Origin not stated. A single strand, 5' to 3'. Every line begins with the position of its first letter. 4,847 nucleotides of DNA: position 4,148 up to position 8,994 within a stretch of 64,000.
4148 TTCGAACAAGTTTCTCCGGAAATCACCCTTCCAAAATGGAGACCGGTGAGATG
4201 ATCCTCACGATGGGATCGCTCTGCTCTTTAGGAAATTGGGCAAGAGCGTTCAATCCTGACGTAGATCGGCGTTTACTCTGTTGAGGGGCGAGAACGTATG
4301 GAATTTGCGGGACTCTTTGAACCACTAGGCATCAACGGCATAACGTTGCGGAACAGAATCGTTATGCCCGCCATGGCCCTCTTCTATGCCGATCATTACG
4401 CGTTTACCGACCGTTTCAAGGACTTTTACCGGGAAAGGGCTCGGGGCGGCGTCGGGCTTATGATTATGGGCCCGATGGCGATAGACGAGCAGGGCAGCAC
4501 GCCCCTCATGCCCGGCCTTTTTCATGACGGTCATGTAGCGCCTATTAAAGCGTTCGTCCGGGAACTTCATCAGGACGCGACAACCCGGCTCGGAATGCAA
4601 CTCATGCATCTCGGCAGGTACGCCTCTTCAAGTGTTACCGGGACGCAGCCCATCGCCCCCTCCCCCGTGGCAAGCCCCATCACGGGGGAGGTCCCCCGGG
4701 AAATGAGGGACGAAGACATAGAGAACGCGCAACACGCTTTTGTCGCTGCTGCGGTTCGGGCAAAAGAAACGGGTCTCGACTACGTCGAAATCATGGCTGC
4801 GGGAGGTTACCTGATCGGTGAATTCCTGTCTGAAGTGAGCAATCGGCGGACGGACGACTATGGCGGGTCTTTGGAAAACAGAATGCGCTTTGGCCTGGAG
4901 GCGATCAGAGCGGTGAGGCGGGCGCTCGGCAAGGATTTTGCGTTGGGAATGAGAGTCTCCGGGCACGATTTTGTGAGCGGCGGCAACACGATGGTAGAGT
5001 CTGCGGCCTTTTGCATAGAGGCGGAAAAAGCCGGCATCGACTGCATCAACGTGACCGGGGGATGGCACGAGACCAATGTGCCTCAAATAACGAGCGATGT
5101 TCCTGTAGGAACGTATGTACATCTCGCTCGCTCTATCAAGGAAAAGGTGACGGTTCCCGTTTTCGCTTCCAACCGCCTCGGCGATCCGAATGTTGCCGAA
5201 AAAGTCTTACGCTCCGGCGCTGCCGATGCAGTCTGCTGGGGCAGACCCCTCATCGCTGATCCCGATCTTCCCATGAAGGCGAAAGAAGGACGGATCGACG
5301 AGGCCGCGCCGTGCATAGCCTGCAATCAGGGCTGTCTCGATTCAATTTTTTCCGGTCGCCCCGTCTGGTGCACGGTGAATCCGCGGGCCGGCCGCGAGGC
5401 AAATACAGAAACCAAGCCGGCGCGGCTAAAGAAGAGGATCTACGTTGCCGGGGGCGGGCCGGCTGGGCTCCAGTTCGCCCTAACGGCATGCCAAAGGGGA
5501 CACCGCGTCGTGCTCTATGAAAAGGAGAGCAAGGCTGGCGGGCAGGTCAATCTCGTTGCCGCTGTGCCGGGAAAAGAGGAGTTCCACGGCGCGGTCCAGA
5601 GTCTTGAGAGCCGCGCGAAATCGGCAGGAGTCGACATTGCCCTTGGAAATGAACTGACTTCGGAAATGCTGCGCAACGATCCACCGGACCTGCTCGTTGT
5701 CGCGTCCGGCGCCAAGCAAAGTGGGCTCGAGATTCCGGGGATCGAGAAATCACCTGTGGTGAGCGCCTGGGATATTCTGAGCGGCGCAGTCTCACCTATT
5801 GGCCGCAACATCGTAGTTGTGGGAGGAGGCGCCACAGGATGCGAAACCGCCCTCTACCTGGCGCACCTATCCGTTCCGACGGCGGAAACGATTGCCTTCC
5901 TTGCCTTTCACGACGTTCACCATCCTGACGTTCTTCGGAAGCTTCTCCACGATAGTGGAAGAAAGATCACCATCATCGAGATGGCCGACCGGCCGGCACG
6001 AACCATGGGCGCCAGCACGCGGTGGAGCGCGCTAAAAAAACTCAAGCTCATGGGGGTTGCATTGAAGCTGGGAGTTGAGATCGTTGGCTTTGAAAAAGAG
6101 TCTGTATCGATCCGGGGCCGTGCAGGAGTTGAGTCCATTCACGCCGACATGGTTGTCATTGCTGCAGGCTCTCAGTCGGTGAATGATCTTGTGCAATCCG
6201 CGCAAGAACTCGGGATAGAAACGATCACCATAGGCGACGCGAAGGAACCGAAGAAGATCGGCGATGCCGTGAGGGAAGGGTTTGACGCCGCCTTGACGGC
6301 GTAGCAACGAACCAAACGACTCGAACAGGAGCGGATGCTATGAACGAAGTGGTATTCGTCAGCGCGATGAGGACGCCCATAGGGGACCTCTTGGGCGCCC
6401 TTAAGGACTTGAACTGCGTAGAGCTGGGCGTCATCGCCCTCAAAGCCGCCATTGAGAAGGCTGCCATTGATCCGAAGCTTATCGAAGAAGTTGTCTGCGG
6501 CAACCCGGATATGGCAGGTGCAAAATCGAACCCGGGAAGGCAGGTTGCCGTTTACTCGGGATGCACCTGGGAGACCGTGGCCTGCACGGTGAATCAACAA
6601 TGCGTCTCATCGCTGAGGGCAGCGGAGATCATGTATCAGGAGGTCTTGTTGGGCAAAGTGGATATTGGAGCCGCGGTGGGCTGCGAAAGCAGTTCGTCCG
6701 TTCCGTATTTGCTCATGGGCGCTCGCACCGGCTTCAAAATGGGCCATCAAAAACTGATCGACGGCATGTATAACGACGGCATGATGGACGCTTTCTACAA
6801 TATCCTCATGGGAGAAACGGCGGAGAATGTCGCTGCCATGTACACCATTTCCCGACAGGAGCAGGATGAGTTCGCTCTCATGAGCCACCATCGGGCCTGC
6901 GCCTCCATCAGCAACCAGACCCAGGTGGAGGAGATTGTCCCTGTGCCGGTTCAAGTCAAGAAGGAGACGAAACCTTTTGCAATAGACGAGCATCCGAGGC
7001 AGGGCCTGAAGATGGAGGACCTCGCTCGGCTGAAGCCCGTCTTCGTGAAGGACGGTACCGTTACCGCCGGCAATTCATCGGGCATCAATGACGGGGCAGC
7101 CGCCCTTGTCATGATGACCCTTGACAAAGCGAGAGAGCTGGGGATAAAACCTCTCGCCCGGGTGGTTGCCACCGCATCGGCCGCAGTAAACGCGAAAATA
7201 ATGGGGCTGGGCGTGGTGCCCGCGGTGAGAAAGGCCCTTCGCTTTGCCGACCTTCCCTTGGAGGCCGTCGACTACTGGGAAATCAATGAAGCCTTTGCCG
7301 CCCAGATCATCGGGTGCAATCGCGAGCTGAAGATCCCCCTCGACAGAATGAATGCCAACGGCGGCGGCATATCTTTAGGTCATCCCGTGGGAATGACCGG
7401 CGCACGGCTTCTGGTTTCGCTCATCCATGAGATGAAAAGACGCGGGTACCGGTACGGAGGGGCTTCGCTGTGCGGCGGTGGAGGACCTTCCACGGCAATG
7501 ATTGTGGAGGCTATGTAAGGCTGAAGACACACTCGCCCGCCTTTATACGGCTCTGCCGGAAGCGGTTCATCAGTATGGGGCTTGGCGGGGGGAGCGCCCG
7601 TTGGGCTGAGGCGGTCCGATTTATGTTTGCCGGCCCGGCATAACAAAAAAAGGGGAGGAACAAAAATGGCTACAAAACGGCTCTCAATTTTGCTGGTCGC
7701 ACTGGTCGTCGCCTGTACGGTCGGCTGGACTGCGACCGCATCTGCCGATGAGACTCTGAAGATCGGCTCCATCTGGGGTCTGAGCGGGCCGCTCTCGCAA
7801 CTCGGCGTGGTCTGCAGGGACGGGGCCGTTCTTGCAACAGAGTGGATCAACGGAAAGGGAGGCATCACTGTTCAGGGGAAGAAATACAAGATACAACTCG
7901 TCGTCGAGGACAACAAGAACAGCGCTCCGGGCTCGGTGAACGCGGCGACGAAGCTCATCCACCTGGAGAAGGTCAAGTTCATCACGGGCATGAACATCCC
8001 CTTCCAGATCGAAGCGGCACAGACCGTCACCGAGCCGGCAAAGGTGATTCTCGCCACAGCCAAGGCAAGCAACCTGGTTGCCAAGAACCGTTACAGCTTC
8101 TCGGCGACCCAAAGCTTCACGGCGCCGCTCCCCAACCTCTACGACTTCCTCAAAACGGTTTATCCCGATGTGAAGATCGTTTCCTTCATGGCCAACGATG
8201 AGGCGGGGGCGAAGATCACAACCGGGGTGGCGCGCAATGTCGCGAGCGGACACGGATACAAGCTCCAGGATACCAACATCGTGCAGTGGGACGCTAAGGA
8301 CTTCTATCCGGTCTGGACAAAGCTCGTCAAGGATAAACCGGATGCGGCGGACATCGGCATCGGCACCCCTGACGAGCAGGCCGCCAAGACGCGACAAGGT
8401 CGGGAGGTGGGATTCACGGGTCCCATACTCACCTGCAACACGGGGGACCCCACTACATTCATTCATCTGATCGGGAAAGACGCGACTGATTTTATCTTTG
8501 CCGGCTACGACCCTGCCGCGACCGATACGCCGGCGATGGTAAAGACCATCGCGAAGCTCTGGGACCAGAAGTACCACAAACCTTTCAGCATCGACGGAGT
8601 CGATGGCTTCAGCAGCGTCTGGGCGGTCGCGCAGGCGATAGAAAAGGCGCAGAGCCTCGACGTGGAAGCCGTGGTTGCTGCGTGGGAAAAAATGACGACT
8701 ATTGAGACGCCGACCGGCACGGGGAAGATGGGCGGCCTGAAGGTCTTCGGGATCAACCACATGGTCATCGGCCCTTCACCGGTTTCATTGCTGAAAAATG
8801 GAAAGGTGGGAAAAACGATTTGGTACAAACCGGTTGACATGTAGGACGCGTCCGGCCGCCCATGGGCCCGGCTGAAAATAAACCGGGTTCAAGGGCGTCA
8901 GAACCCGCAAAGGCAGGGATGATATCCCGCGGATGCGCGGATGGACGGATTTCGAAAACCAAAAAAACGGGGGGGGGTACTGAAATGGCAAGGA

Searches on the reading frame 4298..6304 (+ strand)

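Call 27: search_protein_families(library=pfam, proteins=[window:4298-6304:+], max_evalue=0.00001)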
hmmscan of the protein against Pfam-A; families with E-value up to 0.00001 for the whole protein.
window:4298-6304:+ (668 aa): 7 families
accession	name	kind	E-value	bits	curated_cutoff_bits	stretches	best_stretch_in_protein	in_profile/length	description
PF00724.26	Oxidored_FMN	-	1.9e-72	244.9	27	1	6-334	2-341/342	NADH:flavin oxidoreductase / NADH oxidase family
PF07992.20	Pyr_redox_2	-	9.9e-28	97.8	26.1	1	380-642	2-251/291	Pyridine nucleotide-disulphide oxidoreductase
PF00070.33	Pyr_redox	-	1.3e-11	45.3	22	0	550-603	18-71/82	Pyridine nucleotide-disulphide oxidoreductase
PF13450.12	NAD_binding_8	-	1.9e-08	34.9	21.9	0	383-418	1-36/68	NAD(P)-binding Rossmann-like domain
PF01266.30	DAO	-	6.3e-08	33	27.9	0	381-415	2-37/353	FAD dependent oxidoreductase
PF03486.20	HI0933_like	-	1.4e-06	28.4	50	0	380-417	2-39/244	HI0933-like protein Rossmann domain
PF01134.28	GIDA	-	6.7e-06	25.8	22.1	0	381-418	2-39/391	Glucose inhibited division protein A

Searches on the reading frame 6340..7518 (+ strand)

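Call 27: search_protein_families(library=pfam, proteins=[window:6340-7518:+], max_evalue=0.00001)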
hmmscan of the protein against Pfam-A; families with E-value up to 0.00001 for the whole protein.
window:6340-7518:+ (392 aa): 2 families
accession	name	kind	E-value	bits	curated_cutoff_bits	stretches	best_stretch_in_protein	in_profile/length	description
PF00108.29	Thiolase_N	-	1.7e-79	267.3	26.4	1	4-260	1-258/260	Thiolase, N-terminal domain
PF02803.24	Thiolase_C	-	5.3e-40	136.3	27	1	270-390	2-122/123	Thiolase, C-terminal domain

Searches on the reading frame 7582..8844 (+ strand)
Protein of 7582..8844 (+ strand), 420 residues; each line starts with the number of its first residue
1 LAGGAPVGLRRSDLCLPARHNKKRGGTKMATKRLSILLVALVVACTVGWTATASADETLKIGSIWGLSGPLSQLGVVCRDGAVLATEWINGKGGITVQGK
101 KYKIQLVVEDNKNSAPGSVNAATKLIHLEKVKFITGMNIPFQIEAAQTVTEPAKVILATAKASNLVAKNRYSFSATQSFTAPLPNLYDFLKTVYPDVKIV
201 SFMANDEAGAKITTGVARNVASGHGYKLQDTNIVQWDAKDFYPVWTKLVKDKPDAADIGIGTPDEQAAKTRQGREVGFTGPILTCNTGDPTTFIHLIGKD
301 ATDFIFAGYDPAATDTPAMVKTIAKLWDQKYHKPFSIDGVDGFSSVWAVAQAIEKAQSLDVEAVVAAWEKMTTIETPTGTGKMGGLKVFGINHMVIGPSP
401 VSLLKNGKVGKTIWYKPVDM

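Call 27: search_protein_families(library=pfam, proteins=[window:7582-8844:+], max_evalue=0.00001)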
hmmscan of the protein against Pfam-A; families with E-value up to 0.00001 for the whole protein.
window:7582-8844:+ (420 aa): 2 families
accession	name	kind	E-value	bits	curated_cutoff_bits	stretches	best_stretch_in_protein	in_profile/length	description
PF13458.12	Peripla_BP_6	-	3e-38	132.8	31.7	1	58-384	1-323/343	Periplasmic binding protein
PF13433.12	Peripla_BP_5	-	3.4e-07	30.1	27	0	59-138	1-76/363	Periplasmic binding protein domain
